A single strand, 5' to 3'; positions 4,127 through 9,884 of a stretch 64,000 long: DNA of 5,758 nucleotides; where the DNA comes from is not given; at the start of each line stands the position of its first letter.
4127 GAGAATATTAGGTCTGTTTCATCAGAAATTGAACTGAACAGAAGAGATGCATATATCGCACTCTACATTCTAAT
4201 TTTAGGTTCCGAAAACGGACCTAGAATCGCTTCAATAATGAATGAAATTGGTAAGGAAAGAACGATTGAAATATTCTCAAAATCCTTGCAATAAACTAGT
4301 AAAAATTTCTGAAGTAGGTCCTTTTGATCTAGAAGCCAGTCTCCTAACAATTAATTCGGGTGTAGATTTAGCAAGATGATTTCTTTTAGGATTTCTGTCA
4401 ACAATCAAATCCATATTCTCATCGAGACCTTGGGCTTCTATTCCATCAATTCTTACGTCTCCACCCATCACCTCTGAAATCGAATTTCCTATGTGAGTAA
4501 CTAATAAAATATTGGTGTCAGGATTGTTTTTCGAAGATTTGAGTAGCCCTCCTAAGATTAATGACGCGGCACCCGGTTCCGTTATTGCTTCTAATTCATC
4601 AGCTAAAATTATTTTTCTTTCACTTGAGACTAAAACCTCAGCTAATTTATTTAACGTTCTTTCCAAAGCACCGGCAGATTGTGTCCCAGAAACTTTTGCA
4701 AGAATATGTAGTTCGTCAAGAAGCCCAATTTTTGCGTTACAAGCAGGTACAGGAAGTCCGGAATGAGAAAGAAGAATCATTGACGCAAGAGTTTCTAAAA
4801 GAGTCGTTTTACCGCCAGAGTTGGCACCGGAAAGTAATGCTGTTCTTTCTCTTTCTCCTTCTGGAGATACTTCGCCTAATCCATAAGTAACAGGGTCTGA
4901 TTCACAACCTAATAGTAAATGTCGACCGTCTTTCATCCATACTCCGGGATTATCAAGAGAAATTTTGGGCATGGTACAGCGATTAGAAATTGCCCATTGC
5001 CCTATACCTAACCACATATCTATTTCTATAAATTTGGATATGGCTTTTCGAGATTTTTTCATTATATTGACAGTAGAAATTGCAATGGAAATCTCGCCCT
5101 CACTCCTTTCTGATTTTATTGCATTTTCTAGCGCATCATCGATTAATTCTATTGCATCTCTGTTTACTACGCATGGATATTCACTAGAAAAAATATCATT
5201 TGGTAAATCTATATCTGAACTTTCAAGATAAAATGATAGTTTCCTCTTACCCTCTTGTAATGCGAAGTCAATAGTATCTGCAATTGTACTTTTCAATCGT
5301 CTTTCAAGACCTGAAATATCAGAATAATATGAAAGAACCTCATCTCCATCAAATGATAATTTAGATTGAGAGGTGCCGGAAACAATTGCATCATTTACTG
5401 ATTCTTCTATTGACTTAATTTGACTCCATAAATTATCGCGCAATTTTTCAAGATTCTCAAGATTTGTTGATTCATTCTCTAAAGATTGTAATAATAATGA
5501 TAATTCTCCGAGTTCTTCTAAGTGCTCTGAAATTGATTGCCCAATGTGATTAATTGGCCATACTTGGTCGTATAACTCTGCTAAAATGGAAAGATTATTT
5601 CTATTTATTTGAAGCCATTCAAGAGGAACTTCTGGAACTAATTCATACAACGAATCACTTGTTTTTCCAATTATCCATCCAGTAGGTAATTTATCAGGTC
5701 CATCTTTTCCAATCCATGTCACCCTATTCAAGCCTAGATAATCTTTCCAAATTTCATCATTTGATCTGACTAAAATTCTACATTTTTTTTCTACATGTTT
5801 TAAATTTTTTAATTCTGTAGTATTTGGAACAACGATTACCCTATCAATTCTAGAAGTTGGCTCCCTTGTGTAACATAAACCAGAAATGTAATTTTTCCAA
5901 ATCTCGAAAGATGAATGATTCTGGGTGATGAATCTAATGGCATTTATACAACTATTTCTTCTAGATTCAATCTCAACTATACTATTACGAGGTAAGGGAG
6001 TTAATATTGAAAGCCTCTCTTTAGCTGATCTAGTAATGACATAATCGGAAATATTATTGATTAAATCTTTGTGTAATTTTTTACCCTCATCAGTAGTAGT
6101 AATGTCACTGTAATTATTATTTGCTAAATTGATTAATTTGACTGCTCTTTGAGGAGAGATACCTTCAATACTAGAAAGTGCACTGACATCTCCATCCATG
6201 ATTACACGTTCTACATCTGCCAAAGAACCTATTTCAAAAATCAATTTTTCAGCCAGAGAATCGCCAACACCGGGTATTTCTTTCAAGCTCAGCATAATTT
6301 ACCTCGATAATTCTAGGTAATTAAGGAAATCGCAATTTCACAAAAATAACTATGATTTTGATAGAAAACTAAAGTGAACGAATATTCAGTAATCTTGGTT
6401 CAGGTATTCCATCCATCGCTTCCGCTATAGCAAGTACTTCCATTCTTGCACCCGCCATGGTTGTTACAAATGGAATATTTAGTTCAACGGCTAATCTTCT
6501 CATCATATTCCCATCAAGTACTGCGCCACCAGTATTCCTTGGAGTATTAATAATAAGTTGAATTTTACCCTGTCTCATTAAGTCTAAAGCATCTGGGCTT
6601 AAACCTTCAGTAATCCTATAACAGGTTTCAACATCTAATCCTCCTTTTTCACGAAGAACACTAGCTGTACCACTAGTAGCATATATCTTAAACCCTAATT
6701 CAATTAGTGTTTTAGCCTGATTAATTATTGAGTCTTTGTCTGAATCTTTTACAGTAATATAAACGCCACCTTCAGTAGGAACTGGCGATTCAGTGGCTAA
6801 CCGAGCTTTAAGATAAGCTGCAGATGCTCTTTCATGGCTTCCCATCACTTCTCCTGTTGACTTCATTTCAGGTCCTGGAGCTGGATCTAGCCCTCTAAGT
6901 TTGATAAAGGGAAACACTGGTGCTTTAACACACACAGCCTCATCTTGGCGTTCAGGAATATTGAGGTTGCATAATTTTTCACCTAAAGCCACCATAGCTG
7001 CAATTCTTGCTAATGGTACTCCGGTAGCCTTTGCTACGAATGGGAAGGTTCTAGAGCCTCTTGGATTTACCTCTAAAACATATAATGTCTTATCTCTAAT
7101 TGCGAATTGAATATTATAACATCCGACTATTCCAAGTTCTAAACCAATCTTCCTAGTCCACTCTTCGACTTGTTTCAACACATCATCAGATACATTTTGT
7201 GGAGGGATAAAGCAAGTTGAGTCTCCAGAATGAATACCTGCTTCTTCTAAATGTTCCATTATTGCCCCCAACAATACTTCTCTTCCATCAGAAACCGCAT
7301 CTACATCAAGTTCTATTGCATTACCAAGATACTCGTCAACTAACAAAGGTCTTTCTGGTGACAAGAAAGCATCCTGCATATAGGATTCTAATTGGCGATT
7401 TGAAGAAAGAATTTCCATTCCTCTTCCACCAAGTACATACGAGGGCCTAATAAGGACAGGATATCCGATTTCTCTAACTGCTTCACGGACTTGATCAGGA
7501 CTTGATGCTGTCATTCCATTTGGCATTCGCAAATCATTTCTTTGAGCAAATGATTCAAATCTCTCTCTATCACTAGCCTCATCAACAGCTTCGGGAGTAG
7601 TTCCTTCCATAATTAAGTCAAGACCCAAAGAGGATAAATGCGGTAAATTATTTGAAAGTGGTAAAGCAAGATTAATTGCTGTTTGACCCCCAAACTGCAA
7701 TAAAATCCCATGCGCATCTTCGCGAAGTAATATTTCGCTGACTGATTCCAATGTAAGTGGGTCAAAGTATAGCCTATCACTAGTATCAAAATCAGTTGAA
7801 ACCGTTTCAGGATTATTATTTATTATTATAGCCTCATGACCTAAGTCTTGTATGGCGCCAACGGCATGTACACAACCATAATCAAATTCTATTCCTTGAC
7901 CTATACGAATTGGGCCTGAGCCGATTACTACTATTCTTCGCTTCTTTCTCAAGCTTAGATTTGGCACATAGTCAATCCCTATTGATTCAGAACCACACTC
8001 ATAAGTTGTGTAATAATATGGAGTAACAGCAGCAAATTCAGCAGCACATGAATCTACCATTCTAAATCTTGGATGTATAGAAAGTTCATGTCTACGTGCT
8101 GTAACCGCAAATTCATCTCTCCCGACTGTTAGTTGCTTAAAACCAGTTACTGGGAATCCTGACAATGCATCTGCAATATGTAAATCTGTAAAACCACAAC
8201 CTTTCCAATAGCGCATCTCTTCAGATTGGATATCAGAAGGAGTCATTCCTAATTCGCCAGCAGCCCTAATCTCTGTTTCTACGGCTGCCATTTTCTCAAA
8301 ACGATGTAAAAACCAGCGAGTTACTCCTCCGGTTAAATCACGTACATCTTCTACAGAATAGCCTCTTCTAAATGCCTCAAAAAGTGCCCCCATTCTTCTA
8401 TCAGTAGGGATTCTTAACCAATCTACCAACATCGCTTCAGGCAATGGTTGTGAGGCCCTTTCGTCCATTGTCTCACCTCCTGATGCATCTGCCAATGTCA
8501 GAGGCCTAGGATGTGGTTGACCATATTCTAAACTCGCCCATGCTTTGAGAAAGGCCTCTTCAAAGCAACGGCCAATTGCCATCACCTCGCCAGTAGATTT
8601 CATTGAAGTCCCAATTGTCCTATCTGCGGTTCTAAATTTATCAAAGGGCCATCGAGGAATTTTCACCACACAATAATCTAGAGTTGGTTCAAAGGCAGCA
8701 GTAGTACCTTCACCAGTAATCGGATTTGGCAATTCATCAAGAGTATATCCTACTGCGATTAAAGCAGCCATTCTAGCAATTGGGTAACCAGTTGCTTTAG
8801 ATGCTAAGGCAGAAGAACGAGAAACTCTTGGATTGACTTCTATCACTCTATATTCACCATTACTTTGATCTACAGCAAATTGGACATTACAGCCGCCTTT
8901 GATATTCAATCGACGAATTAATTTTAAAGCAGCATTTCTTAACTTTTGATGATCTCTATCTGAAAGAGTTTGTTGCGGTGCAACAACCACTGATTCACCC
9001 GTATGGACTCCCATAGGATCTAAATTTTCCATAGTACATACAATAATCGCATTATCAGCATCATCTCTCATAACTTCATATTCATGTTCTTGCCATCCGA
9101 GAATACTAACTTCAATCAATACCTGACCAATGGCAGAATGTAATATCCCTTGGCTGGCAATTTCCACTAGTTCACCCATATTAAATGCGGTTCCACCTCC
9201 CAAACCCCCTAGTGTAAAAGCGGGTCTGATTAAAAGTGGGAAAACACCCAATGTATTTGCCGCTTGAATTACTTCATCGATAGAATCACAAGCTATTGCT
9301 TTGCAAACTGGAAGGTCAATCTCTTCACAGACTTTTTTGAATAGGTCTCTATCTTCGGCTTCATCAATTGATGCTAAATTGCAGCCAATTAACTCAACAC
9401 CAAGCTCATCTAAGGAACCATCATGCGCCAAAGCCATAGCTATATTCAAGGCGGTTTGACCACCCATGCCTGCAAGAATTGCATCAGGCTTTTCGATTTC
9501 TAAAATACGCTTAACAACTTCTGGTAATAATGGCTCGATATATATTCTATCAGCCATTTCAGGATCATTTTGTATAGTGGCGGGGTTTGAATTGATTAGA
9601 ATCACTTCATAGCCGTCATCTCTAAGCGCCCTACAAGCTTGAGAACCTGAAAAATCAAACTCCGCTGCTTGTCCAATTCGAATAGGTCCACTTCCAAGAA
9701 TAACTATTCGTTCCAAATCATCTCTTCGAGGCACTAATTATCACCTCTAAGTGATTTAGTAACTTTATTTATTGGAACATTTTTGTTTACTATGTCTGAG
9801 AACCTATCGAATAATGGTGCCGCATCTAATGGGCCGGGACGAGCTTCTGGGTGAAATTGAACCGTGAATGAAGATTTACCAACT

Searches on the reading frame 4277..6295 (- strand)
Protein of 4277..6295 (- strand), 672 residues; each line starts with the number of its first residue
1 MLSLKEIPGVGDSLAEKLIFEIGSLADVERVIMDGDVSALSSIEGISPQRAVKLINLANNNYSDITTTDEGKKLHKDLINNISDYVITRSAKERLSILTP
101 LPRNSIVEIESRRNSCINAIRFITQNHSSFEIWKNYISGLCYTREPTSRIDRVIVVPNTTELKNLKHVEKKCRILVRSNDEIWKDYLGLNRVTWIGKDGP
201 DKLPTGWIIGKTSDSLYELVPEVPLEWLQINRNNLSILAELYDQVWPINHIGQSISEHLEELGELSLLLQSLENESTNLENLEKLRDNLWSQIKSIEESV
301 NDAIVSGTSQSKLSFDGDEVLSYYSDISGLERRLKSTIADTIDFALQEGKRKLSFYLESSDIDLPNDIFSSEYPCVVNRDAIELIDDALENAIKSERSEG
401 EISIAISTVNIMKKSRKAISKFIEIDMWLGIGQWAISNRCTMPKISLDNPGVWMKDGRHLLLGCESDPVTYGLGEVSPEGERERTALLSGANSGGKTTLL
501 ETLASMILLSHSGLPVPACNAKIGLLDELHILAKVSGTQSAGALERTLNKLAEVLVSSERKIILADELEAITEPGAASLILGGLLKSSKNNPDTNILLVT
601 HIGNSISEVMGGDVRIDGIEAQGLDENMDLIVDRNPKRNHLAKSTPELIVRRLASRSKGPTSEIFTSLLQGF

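Call 30: search_protein_families(library=pfam, proteins=[window:4277-6295:-], max_evalue=0.00001)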
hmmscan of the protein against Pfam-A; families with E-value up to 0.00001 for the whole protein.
window:4277-6295:- (672 aa): 2 families
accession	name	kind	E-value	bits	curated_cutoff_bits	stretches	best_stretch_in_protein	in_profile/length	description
PF00488.27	MutS_V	-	2.2e-06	28.2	30.2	0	487-570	2-88/188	MutS domain V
PF14520.12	HHH_5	-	2.5e-06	28.3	27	1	3-55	3-52/57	Helix-hairpin-helix domain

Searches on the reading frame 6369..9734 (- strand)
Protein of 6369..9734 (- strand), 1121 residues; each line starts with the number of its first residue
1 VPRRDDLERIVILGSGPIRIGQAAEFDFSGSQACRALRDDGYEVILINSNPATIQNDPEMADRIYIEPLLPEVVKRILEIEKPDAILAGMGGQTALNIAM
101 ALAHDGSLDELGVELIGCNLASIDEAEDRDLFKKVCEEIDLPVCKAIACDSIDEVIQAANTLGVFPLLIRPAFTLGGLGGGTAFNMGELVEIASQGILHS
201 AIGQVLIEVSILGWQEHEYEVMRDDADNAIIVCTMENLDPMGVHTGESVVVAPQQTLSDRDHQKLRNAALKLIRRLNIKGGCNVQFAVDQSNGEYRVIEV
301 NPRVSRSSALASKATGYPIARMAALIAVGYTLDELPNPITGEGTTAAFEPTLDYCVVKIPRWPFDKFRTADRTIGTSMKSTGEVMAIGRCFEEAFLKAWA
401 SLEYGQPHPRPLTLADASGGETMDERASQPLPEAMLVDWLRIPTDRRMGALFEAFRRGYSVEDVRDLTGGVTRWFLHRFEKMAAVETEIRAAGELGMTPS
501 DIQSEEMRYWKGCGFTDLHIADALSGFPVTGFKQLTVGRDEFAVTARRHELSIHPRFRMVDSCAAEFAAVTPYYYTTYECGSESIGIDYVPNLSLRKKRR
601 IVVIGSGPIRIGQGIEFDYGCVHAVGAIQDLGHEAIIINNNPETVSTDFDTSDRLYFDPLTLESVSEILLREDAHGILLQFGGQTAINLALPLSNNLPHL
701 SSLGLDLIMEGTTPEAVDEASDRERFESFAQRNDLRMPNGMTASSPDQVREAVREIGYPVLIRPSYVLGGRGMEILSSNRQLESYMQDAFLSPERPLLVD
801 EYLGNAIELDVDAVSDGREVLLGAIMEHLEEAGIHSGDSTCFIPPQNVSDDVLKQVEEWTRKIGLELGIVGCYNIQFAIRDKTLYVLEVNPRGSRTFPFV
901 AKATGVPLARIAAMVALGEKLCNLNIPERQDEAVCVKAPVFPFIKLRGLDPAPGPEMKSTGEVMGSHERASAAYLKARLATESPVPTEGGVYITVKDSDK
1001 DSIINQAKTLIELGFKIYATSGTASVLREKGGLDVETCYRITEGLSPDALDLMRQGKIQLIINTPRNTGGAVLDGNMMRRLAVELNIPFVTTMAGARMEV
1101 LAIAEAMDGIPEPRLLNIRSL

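Call 30: search_protein_families(library=pfam, proteins=[window:6369-9734:-], max_evalue=0.00001)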
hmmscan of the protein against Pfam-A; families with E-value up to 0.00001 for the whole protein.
window:6369-9734:- (1121 aa): 8 families
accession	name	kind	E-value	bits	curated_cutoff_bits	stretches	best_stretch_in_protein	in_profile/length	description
PF02786.22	CPSase_L_D2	-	5.8e-102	340.1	19.8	2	128-334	1-210/211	Carbamoyl-phosphate synthase L chain, ATP binding domain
PF25596.1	CPSase_L_D1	-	1.9e-88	292.6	27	2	8-124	3-117/118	Carbamoyl phosphate synthase preATP-grasp domain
PF02142.27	MGS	-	1.1e-18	67.6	24.1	1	1003-1091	2-94/94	MGS-like domain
PF02787.25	CPSase_L_D3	-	1.5e-16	60.5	26.6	1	440-522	3-78/80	Carbamoyl-phosphate synthetase large chain, oligomerisation domain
PF02222.28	ATP-grasp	-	3.2e-14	53.4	27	1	729-892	2-162/179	ATP-grasp domain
PF15632.11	ATPgrasp_Ter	-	7.6e-13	48.8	29.1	0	796-919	4-111/131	ATP-grasp in the biosynthetic pathway with Ter operon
PF07478.18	Dala_Dala_lig_C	-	4.5e-11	43.1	24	1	744-892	23-175/204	D-ala D-ala ligase C-terminus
PF02655.19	ATP-grasp_3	-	3.5e-10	40.6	23.2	0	734-892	15-156/160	ATP-grasp domain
